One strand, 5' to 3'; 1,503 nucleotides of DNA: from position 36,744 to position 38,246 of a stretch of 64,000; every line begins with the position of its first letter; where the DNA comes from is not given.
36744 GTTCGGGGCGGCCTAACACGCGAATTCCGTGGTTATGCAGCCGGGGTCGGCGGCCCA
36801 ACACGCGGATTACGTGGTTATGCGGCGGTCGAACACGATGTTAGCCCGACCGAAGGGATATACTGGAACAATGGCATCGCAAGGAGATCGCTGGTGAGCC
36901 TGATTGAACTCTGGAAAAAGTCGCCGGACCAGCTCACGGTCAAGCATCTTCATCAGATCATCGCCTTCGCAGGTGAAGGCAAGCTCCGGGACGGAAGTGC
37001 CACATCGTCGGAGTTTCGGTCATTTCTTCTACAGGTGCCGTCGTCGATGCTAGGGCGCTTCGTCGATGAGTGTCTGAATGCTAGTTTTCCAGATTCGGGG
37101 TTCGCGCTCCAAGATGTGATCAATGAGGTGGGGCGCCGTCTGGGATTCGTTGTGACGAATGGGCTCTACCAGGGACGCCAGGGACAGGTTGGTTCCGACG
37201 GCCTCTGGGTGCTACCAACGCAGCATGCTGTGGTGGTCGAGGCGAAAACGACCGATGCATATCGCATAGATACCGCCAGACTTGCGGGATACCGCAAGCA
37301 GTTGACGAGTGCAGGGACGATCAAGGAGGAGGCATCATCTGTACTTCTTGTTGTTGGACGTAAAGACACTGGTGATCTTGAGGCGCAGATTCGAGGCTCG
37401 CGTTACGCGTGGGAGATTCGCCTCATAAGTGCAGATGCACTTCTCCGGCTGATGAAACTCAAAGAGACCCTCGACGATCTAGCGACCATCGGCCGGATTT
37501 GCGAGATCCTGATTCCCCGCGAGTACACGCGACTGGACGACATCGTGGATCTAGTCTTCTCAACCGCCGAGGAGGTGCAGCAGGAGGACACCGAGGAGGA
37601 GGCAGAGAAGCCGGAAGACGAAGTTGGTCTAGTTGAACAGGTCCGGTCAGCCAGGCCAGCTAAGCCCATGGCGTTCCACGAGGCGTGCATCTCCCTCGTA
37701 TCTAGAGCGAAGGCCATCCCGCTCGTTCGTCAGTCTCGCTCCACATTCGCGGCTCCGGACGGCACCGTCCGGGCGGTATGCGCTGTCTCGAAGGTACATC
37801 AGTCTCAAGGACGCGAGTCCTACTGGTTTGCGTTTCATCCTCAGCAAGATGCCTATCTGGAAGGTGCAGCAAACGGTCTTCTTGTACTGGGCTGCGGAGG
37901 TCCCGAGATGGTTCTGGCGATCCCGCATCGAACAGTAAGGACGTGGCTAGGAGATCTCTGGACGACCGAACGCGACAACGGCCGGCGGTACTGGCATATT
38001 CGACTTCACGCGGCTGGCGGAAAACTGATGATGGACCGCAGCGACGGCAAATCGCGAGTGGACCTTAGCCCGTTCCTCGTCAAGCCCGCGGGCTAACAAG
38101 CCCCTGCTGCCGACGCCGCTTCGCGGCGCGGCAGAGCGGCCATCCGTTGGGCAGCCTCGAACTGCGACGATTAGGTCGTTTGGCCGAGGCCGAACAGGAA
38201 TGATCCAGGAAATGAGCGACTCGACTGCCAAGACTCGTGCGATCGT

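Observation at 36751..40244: Lower-GC nuclease island: PD-(D/E)xK protein, HEAT-Mrr fusion and an Rpn-family nuclease (candidate defence cassette)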

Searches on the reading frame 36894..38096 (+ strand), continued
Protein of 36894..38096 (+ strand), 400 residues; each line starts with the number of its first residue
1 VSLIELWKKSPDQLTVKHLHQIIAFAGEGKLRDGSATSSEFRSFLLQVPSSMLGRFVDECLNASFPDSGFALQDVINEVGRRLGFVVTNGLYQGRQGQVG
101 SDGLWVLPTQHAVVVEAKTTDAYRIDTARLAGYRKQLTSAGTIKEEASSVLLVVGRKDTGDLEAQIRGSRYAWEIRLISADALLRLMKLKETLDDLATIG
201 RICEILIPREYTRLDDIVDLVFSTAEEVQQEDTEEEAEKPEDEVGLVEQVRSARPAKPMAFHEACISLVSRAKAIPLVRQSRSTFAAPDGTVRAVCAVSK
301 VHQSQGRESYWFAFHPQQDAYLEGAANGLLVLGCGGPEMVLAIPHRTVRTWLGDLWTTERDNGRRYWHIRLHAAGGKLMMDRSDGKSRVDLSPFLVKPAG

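Call 61: search_dna_similar(query=window:36894-38096:+, collection=phages, mode=protein, max_rows=15)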
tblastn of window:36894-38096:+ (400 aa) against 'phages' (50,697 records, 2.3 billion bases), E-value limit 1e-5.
No match.

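Call 63: search_protein_families(library=pfam, proteins=[L038:6434-7561:+, L045:6281-7564:+, L047:11989-13278:+, L047:6791-7963:+, L060:8461-9237:-, L060:9245-10288:-, L038:9228-10352:+, L047:9209-11977:+, L038:4261-6483:+, L054:9784-11940:+], max_evalue=0.001)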
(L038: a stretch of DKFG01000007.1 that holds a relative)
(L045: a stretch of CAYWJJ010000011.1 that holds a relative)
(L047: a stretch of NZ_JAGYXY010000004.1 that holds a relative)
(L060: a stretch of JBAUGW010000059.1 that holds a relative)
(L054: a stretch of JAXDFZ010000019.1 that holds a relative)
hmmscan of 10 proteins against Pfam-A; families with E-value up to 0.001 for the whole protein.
L038:6434-7561:+ (376 aa): 0 families

L045:6281-7564:+ (428 aa): 0 families

L047:11989-13278:+ (430 aa): 0 families

L047:6791-7963:+ (391 aa): 4 families
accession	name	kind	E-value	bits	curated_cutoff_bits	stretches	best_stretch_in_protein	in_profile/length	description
PF01637.24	ATPase_2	-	2e-11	44.6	33.2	1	19-262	1-223/225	ATPase domain predominantly from Archaea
PF13173.12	AAA_14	-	8.2e-07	29.5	27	0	137-208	48-112/129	AAA domain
PF14516.12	AAA_35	-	2.7e-06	26.9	27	0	21-73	15-67/331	AAA-like domain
PF13401.12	AAA_22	-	0.00088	20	27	0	37-195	6-124/130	AAA domain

L060:8461-9237:- (258 aa): 0 families

L060:9245-10288:- (347 aa): 1 family
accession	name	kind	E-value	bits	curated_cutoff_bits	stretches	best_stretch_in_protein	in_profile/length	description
PF02195.25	ParB_N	-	0.00019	21.9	26.3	0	55-106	27-75/95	ParB N-terminal domain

L038:9228-10352:+ (375 aa): 3 families
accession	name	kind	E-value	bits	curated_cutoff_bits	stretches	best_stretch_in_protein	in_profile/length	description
PF12698.13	ABC2_membrane_3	-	6.2e-51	174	31.6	1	27-366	8-345/347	ABC-2 family transporter protein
PF01061.29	ABC2_membrane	-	2.9e-28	99.3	26.9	1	184-338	52-209/211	ABC-2 type transporter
PF12679.13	ABC2_membrane_2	-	2.9e-12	46.9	27.2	1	7-372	2-280/283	ABC-2 family transporter protein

L047:9209-11977:+ (923 aa): 3 families
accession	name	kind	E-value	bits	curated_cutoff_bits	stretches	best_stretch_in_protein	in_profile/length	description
PF09217.15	EcoRII-N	-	5.6e-21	75.4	25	1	16-118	5-115/154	Restriction endonuclease EcoRII, N-terminal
PF13589.12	HATPase_c_3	-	2.9e-16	60.2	25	1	215-319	4-93/137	Histidine kinase-, DNA gyrase B-, and HSP90-like ATPase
PF02518.31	HATPase_c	-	1.3e-13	51.8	26.4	1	809-896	4-93/111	Histidine kinase-, DNA gyrase B-, and HSP90-like ATPase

L038:4261-6483:+ (741 aa): 2 families
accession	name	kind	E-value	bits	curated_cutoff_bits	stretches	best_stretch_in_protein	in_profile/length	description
PF13589.12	HATPase_c_3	-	1e-16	61.7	25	1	30-149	5-110/137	Histidine kinase-, DNA gyrase B-, and HSP90-like ATPase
PF02518.31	HATPase_c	-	2.1e-15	57.6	26.4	1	629-735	4-108/111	Histidine kinase-, DNA gyrase B-, and HSP90-like ATPase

L054:9784-11940:+ (719 aa): 2 families
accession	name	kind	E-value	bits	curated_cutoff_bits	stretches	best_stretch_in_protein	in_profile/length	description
PF02518.31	HATPase_c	-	6.8e-20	72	26.4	2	607-718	2-110/111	Histidine kinase-, DNA gyrase B-, and HSP90-like ATPase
PF13589.12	HATPase_c_3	-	4.1e-18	66.2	25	1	36-153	5-114/137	Histidine kinase-, DNA gyrase B-, and HSP90-like ATPase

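Call 65: find_encoding_contigs(protein=P0003, flank=8000, max_places=3)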
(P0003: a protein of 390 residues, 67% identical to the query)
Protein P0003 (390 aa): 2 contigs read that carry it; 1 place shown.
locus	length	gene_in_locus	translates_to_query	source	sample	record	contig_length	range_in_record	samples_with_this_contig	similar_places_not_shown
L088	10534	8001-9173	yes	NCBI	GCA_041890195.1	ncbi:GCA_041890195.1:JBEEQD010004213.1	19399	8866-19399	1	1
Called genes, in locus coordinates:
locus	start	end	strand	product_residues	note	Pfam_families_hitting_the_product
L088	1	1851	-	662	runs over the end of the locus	PF13589:HATPase_c_3, PF02518:HATPase_c (faint)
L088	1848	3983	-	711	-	PF00730:HhH-GPD (weak), PF00145:DNA_methylase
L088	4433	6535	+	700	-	PF02518:HATPase_c (faint), PF13589:HATPase_c_3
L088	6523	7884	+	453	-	-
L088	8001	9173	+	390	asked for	-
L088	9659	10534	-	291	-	?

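Call 67: search_protein_families(library=padloc, proteins=[L088:4433-6532:+, L088:6523-7881:+, L088:1848-3980:-, L038:4261-6483:+, L038:6434-7561:+, L047:9209-11977:+, L047:11989-13278:+, L054:9784-11940:+, L045:6281-7564:+, L088:8001-9170:+], max_evalue=0.001)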
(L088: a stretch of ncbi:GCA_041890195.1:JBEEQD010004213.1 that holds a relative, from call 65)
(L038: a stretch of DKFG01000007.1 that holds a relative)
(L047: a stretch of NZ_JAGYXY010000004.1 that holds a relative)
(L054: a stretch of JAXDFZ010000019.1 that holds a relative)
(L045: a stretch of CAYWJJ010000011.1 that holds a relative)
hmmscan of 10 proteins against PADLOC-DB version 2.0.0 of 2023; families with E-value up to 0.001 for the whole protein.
L088:4433-6532:+ (700 aa): 1 family
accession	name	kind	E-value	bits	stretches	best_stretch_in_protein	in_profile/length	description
PDLC03419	REase_II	-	1e-13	48.5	1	21-141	17-132/695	Type II restriction enzyme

L088:6523-7881:+ (453 aa): 0 families

L088:1848-3980:- (710 aa): 62 families (the best 25 are shown)
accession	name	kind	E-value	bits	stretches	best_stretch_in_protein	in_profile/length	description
PDLC03234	MTase_II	-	3e-83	278.2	1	307-700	4-366/375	Type II methyltransferase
PDLC03326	MTase_II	-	6.7e-73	244.2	1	307-700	4-376/412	Type II methyltransferase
PDLC03378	MTase_II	-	1.2e-70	236.5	1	309-702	4-332/344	Type II methyltransferase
PDLC00033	DruM2|DruM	-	4.5e-70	234.8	1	300-700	14-364/368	DNA cytosine methylase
PDLC02656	DrmMII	-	3.5e-63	212.1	2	569-702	332-471/491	DrmMII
PDLC02648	DrmMII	-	6.8e-63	211.1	1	303-696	18-447/468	DrmMII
PDLC02649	DrmMII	-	2.8e-57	192.6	2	374-700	112-418/422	DrmMII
PDLC03237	MTase_II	-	2.9e-52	175.8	2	305-537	791-1016/1036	Type II methyltransferase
PDLC00026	DruM2|DruM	-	5.8e-50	168.7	2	308-499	5-174/336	DNA cytosine methylase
PDLC03272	MTase_II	-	6.7e-49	165.1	2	284-493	51-236/407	Type II methyltransferase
PDLC03232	MTase_II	-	5.5e-43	145.4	1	377-702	132-462/465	Type II methyltransferase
PDLC03231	MTase_II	-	1.1e-40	137.8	2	562-696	320-462/488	Type II methyltransferase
PDLC02650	DrmMII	-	3e-37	126.5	3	622-698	340-416/435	DrmMII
PDLC00027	DruM2|DruM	-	2.3e-35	120.6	2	310-531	14-210/361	DNA cytosine methylase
PDLC03225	MTase_II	-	4.6e-33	112.8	2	461-698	369-596/615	Type II methyltransferase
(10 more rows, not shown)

L038:4261-6483:+ (741 aa): 1 family
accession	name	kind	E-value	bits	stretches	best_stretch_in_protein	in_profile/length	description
PDLC03419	REase_II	-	2.6e-09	34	1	19-142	16-131/695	Type II restriction enzyme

L038:6434-7561:+ (376 aa): 1 family
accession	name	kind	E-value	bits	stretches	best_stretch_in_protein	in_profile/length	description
PDLC04725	PDC-M60B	-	0.00054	17.8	0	16-113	1-107/158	-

L047:9209-11977:+ (923 aa): 2 families
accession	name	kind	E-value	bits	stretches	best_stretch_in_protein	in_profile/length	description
PDLC03467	REase_II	-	3.9e-09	34.2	1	17-111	19-120/365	Type II restriction enzyme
PDLC03419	REase_II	-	1.8e-08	31.2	1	206-310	17-111/695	Type II restriction enzyme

L047:11989-13278:+ (430 aa): 0 families

L054:9784-11940:+ (719 aa): 1 family
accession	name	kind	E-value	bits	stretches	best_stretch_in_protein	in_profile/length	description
PDLC03419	REase_II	-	3.5e-08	30.3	1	24-178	15-171/695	Type II restriction enzyme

L045:6281-7564:+ (428 aa): 0 families

L088:8001-9170:+ (390 aa): 0 families

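Call 72: find_encoding_contigs(protein=P0007, flank=5000, max_places=2)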
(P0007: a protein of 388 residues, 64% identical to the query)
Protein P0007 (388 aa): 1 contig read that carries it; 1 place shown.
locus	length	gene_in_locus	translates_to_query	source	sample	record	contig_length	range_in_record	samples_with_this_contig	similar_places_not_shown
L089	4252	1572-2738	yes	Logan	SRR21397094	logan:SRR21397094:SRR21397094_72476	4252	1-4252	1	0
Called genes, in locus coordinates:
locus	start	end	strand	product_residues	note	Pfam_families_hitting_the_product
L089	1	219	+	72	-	?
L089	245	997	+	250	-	PF03734:YkuD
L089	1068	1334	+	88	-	-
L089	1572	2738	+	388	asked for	-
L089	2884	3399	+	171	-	-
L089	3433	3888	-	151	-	PF00583:Acetyltransf_1, PF13673:Acetyltransf_10, PF13508:Acetyltransf_7, PF14542:Acetyltransf_CG (weak), PF08445:FR47 (weak)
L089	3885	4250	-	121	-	?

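Call 73: find_encoding_contigs(protein=P0008, flank=5000, max_places=2)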
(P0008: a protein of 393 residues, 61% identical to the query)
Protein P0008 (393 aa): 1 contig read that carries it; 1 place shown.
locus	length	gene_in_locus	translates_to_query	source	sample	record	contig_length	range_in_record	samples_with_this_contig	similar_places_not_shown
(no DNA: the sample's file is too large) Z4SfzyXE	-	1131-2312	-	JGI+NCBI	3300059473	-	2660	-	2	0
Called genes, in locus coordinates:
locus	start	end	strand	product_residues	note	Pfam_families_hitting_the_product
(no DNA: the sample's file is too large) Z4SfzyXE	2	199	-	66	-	?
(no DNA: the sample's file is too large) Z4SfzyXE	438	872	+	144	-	PF19739:DUF6228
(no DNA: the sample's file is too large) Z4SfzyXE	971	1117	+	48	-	-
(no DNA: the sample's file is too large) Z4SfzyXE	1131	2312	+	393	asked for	-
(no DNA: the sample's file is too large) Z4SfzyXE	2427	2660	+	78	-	?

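Call 76: search_protein_families(library=pfam, proteins=[L064:9476-10480:+, L064:7204-7944:-, L088:6523-7881:+], max_evalue=0.01)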
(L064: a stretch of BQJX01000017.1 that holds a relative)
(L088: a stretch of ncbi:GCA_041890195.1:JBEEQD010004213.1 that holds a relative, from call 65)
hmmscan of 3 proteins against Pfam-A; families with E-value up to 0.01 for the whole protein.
L064:9476-10480:+ (335 aa): 2 families
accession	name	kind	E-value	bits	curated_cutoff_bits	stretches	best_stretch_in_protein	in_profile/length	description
PF04471.18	Mrr_cat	-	2.3e-23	82.9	21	1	197-309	3-114/115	Restriction endonuclease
PF22722.2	NA-iREase1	-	6.8e-05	23.3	27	1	208-306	6-104/106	NACHT-associated inactive Restriction Endonuclease 1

L064:7204-7944:- (246 aa): 0 families

L088:6523-7881:+ (453 aa): 0 families

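Call 77: search_protein_families(library=padloc, alignment_id=A3, max_evalue=1e-10)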
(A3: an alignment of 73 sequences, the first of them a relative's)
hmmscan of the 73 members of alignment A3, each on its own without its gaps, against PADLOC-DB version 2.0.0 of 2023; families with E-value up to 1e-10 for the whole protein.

A. member 1, L003:4062-5702:+ (547 aa): 0 families

B. families by the number of members that match (of 73 scanned): 53 families (the first 25 are shown)
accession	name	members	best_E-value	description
PDLC03397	Vsr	2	6.9e-29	Type II nicking endonuclease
PDLC04852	PDC-S05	1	9.7e-145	-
PDLC04851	PDC-S05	1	5.2e-143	-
PDLC04853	PDC-S05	1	1.9e-142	-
PDLC04843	PDC-S05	1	9.7e-126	-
PDLC04868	PDC-S05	1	3.4e-123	-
PDLC04864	PDC-S05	1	3.2e-121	-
PDLC04871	PDC-S05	1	2.5e-116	-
PDLC04870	PDC-S05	1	3.8e-91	-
PDLC04819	PDC-S02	1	8.4e-85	-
PDLC04876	PDC-S05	1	2.3e-76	-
PDLC04815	PDC-S02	1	1.3e-59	-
PDLC04854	PDC-S05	1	3.2e-54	-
PDLC04872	PDC-S05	1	9.6e-54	-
PDLC04964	PDC-S23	1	6.1e-51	-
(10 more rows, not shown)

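Call 78: search_protein_families(library=padloc, alignment_id=A2, max_evalue=1e-10)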
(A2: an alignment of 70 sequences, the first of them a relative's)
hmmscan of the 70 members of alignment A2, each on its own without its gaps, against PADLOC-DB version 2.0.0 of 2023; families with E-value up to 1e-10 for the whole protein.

A. member 1, L004:6178-7974:+ (599 aa): 0 families

B. families by the number of members that match (of 70 scanned): 48 families (the first 25 are shown)
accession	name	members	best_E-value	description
PDLC03397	Vsr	3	2.3e-33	Type II nicking endonuclease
PDLC01995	RtcR_PspF2--CARF_AAA_HTH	2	1.1e-122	-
PDLC01994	RtcR_PspF1--CARF_AAA_HTH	2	3.6e-57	-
PDLC01993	RtcR--CARF_AAA_HTH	2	8.9e-55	-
PDLC02707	PbeA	2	2.3e-12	PbeA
PDLC04673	PDC-M48B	1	2.9e-135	-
PDLC03759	RT_UG21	1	1.4e-122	DRT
PDLC03756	RT_UG19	1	3.5e-55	DRT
PDLC03761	RT_UG23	1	1.1e-41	DRT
PDLC03771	RT_UG32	1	7.4e-37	DRT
PDLC03758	RT_UG20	1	3.8e-36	DRT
PDLC03749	RT_UG13a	1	1e-35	DRT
PDLC03785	RT_UG9_large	1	9.7e-35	DRT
PDLC03750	RT_UG13b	1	5.8e-33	DRT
PDLC03786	RT_UG9_small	1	3.2e-32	DRT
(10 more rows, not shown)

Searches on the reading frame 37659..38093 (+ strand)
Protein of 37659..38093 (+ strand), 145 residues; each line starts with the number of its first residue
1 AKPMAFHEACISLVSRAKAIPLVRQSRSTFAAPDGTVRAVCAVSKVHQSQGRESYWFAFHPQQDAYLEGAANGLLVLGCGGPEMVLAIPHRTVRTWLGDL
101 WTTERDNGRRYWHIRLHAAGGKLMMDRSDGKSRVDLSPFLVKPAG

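Call 44: predict_structure(alignment_id=A4)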
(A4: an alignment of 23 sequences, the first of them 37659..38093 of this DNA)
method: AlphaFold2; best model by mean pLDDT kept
length: 145 residues; sequences in the alignment: 23
mean_pLDDT: 93.0   pTM: 0.88
mean pLDDT of the five models: 93.0, 92.4, 91.9, 90.9, 88.7
residues with pLDDT >= 90: 123; 70-90: 17; 50-70: 3; < 50: 2
segments of 3 or more residues with pLDDT < 50: none
pLDDT, mean of each block of 10 residues (from residue 1): 75 96 97 98 93 95 96 97 96 96 88 95 92 96 82
secondary structure, 60 per line:
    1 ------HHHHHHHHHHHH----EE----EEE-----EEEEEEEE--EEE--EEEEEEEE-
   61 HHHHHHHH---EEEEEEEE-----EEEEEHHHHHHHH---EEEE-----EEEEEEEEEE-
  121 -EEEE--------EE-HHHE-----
elements in order: H7-18 E29-31 E37-44 E47-49 E52-59 H61-68 E72-79 E85-89 H90-97 E101-104 E110-119 E122-125
